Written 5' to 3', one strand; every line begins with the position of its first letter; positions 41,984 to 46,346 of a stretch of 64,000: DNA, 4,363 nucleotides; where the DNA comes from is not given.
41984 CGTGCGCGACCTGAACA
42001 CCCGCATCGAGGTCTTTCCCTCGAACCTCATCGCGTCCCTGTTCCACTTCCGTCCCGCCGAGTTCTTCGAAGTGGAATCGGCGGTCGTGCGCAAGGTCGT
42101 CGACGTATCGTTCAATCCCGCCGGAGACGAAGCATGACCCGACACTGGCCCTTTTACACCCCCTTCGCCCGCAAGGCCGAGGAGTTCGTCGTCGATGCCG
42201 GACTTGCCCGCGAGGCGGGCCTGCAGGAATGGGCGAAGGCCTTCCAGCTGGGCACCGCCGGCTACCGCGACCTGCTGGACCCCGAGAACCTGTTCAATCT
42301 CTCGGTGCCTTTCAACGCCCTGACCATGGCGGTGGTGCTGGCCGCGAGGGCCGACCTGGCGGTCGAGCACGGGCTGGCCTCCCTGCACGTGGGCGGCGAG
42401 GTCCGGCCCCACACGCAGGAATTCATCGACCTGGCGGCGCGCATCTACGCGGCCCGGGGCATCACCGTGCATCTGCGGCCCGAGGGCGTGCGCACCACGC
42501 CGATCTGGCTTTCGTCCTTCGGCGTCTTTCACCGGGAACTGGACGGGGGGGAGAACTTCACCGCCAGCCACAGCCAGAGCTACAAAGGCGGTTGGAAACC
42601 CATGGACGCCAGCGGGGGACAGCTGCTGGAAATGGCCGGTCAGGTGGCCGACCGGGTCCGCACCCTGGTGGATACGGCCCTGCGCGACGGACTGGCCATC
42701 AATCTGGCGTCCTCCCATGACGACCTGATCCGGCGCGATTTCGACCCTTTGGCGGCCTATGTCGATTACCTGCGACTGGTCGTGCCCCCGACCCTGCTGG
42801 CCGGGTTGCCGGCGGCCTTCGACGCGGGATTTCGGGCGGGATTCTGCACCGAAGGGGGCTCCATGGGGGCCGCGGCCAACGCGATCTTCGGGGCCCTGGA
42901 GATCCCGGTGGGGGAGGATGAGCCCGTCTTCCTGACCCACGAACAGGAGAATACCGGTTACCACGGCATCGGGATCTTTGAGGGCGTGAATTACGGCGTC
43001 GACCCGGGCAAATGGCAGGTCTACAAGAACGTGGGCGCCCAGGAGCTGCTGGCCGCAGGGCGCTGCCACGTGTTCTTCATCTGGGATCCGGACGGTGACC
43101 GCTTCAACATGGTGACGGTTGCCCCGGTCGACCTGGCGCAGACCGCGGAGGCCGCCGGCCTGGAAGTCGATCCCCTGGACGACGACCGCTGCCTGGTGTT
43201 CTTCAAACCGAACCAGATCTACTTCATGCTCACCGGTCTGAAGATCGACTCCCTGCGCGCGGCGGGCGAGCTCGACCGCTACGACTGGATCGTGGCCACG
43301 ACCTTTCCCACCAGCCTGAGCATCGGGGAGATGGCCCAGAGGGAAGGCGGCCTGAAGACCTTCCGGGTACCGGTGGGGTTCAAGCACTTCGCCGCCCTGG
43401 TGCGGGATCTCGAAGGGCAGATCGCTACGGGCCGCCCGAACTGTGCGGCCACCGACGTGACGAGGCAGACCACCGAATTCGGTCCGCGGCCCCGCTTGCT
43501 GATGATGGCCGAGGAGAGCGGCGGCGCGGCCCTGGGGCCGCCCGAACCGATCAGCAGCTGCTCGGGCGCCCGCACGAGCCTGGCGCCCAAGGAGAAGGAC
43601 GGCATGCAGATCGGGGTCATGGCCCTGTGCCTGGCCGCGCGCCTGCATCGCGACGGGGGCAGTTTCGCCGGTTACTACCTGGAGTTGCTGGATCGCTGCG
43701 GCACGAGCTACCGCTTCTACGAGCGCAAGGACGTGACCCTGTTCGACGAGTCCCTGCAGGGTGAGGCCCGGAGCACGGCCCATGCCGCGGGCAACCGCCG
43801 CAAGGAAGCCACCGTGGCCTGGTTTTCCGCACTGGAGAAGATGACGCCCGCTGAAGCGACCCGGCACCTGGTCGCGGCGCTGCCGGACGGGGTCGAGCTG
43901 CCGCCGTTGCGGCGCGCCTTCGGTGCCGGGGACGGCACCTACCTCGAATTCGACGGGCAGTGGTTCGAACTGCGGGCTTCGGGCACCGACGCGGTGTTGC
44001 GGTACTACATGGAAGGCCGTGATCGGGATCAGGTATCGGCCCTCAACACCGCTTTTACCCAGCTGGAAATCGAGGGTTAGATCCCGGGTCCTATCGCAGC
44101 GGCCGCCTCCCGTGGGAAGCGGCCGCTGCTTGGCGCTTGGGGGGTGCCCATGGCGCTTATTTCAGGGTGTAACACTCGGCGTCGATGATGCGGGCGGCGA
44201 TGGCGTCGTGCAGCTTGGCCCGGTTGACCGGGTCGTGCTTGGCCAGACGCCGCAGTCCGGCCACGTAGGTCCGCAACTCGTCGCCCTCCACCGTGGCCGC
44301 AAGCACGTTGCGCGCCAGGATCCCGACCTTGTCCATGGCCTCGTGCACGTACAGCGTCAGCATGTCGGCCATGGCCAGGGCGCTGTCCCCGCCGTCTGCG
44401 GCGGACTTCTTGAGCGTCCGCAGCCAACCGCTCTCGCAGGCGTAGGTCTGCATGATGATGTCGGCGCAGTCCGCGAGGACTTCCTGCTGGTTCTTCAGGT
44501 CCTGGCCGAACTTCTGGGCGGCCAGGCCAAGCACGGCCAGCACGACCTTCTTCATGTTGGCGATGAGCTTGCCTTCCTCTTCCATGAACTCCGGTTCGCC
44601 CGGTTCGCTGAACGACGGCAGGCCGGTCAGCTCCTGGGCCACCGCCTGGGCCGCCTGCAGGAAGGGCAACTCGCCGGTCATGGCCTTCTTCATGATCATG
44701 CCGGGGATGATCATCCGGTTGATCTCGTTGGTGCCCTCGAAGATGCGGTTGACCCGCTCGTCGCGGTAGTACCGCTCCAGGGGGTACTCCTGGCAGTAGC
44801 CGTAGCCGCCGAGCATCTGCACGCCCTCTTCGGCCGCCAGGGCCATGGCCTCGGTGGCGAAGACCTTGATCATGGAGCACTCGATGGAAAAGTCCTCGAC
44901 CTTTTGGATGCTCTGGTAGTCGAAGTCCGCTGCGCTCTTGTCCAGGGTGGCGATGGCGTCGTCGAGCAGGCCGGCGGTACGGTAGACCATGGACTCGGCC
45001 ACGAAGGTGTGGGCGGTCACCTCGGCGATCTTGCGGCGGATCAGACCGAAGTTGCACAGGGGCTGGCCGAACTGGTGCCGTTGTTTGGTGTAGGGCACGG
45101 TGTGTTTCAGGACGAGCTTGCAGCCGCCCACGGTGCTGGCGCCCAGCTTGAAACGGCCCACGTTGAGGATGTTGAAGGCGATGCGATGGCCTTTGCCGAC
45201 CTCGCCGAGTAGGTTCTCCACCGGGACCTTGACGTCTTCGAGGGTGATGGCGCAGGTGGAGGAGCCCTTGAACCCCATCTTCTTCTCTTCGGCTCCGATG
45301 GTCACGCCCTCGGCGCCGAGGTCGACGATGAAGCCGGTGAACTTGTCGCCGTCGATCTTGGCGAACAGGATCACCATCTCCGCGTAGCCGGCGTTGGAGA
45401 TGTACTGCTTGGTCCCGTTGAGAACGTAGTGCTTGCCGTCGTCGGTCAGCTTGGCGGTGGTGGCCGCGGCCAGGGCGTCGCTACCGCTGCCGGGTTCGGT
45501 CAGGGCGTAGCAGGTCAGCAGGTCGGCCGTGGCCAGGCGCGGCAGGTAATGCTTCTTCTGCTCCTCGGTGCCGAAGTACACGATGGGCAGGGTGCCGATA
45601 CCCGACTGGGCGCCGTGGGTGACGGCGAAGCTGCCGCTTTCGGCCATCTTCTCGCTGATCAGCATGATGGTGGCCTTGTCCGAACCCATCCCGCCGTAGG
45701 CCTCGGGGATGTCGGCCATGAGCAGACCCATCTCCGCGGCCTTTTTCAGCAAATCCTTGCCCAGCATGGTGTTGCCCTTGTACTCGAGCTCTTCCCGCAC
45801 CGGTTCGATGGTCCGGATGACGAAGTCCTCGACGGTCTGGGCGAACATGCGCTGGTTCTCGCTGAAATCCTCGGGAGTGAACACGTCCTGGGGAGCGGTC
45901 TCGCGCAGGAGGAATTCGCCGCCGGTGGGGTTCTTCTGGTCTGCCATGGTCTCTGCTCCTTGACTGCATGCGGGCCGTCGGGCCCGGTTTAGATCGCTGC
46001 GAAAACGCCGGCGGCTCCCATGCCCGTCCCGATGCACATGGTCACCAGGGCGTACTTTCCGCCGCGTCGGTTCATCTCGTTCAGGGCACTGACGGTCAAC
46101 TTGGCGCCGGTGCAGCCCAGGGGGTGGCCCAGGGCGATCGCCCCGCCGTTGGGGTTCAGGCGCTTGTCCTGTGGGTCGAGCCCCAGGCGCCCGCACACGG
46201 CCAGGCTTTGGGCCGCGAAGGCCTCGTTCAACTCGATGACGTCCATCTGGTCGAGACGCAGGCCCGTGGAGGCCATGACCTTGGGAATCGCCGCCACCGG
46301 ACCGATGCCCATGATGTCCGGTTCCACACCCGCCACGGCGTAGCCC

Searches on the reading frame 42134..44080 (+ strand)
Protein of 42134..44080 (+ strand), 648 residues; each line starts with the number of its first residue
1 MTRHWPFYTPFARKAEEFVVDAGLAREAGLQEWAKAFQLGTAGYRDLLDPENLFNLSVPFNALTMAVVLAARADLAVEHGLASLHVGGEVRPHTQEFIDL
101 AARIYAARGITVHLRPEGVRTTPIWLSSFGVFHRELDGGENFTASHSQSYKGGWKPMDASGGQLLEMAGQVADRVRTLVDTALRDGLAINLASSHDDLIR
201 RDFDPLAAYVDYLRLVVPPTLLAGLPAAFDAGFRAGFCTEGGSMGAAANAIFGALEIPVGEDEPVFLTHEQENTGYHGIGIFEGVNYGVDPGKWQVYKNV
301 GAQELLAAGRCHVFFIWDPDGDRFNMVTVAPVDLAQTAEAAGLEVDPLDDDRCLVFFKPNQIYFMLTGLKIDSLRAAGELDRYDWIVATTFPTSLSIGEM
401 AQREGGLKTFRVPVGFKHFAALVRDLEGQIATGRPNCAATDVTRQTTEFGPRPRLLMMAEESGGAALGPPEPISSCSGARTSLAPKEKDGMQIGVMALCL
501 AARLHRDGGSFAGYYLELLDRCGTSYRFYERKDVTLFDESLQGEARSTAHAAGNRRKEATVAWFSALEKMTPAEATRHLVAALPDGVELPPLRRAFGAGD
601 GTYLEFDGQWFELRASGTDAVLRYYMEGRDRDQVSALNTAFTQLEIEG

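Call 59: search_protein_families(library=pfam, proteins=[window:42134-44080:+], max_evalue=0.0001)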
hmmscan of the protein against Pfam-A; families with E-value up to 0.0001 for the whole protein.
window:42134-44080:+ (648 aa): 2 families
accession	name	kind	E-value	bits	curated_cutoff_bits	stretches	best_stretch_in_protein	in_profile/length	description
PF02878.22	PGM_PMM_I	-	2.9e-08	33.9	22.5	1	60-166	18-121/138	Phosphoglucomutase/phosphomannomutase, alpha/beta/alpha domain I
PF00408.26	PGM_PMM_IV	-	6.7e-06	26.5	23.1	1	605-640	30-64/68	Phosphoglucomutase/phosphomannomutase, C-terminal domain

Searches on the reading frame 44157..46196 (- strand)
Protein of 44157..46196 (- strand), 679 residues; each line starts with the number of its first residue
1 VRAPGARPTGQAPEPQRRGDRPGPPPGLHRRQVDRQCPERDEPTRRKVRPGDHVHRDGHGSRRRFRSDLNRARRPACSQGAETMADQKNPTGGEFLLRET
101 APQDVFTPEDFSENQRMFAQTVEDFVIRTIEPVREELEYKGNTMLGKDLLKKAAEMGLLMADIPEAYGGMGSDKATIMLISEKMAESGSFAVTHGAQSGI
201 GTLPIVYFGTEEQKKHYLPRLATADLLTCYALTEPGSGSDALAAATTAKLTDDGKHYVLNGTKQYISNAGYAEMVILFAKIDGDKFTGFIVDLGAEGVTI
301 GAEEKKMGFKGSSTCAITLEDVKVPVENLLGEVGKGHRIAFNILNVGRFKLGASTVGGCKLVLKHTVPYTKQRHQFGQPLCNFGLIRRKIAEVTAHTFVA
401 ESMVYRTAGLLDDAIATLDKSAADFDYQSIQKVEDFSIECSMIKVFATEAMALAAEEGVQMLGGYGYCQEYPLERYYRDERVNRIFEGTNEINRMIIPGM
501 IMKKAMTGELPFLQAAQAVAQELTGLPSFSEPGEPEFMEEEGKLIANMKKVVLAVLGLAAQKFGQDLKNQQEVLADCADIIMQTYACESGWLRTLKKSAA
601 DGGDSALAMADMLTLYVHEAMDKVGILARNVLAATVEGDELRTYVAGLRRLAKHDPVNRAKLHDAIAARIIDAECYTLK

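Call 59: search_protein_families(library=pfam, proteins=[window:44157-46196:-], max_evalue=0.0001)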
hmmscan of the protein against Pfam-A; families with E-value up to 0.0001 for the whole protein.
window:44157-46196:- (679 aa): 6 families
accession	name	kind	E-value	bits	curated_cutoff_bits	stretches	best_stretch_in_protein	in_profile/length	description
PF00441.29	Acyl-CoA_dh_1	-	1.1e-36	126.6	22.4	1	334-497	1-145/150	Acyl-CoA dehydrogenase, C-terminal domain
PF21263.2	Acyl-CoA-dh_C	-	4.2e-30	104.4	27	1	547-650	1-96/96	Acyl-CoA dehydrogenase, C-terminal domain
PF02771.21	Acyl-CoA_dh_N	-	8.9e-29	100.6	22.9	1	112-224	1-112/113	Acyl-CoA dehydrogenase, N-terminal domain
PF02770.24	Acyl-CoA_dh_M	-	5.7e-24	84.6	33.3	1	229-322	1-97/97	Acyl-CoA dehydrogenase, middle domain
PF08028.16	Acyl-CoA_dh_2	-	6e-09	36.7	22.7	1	352-490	4-133/134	Acyl-CoA dehydrogenase, C-terminal domain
PF22924.1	ACOX_C_alpha1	-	1.7e-07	31.6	27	1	368-492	28-159/169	Acyl-CoA oxidase, C-alpha1 domain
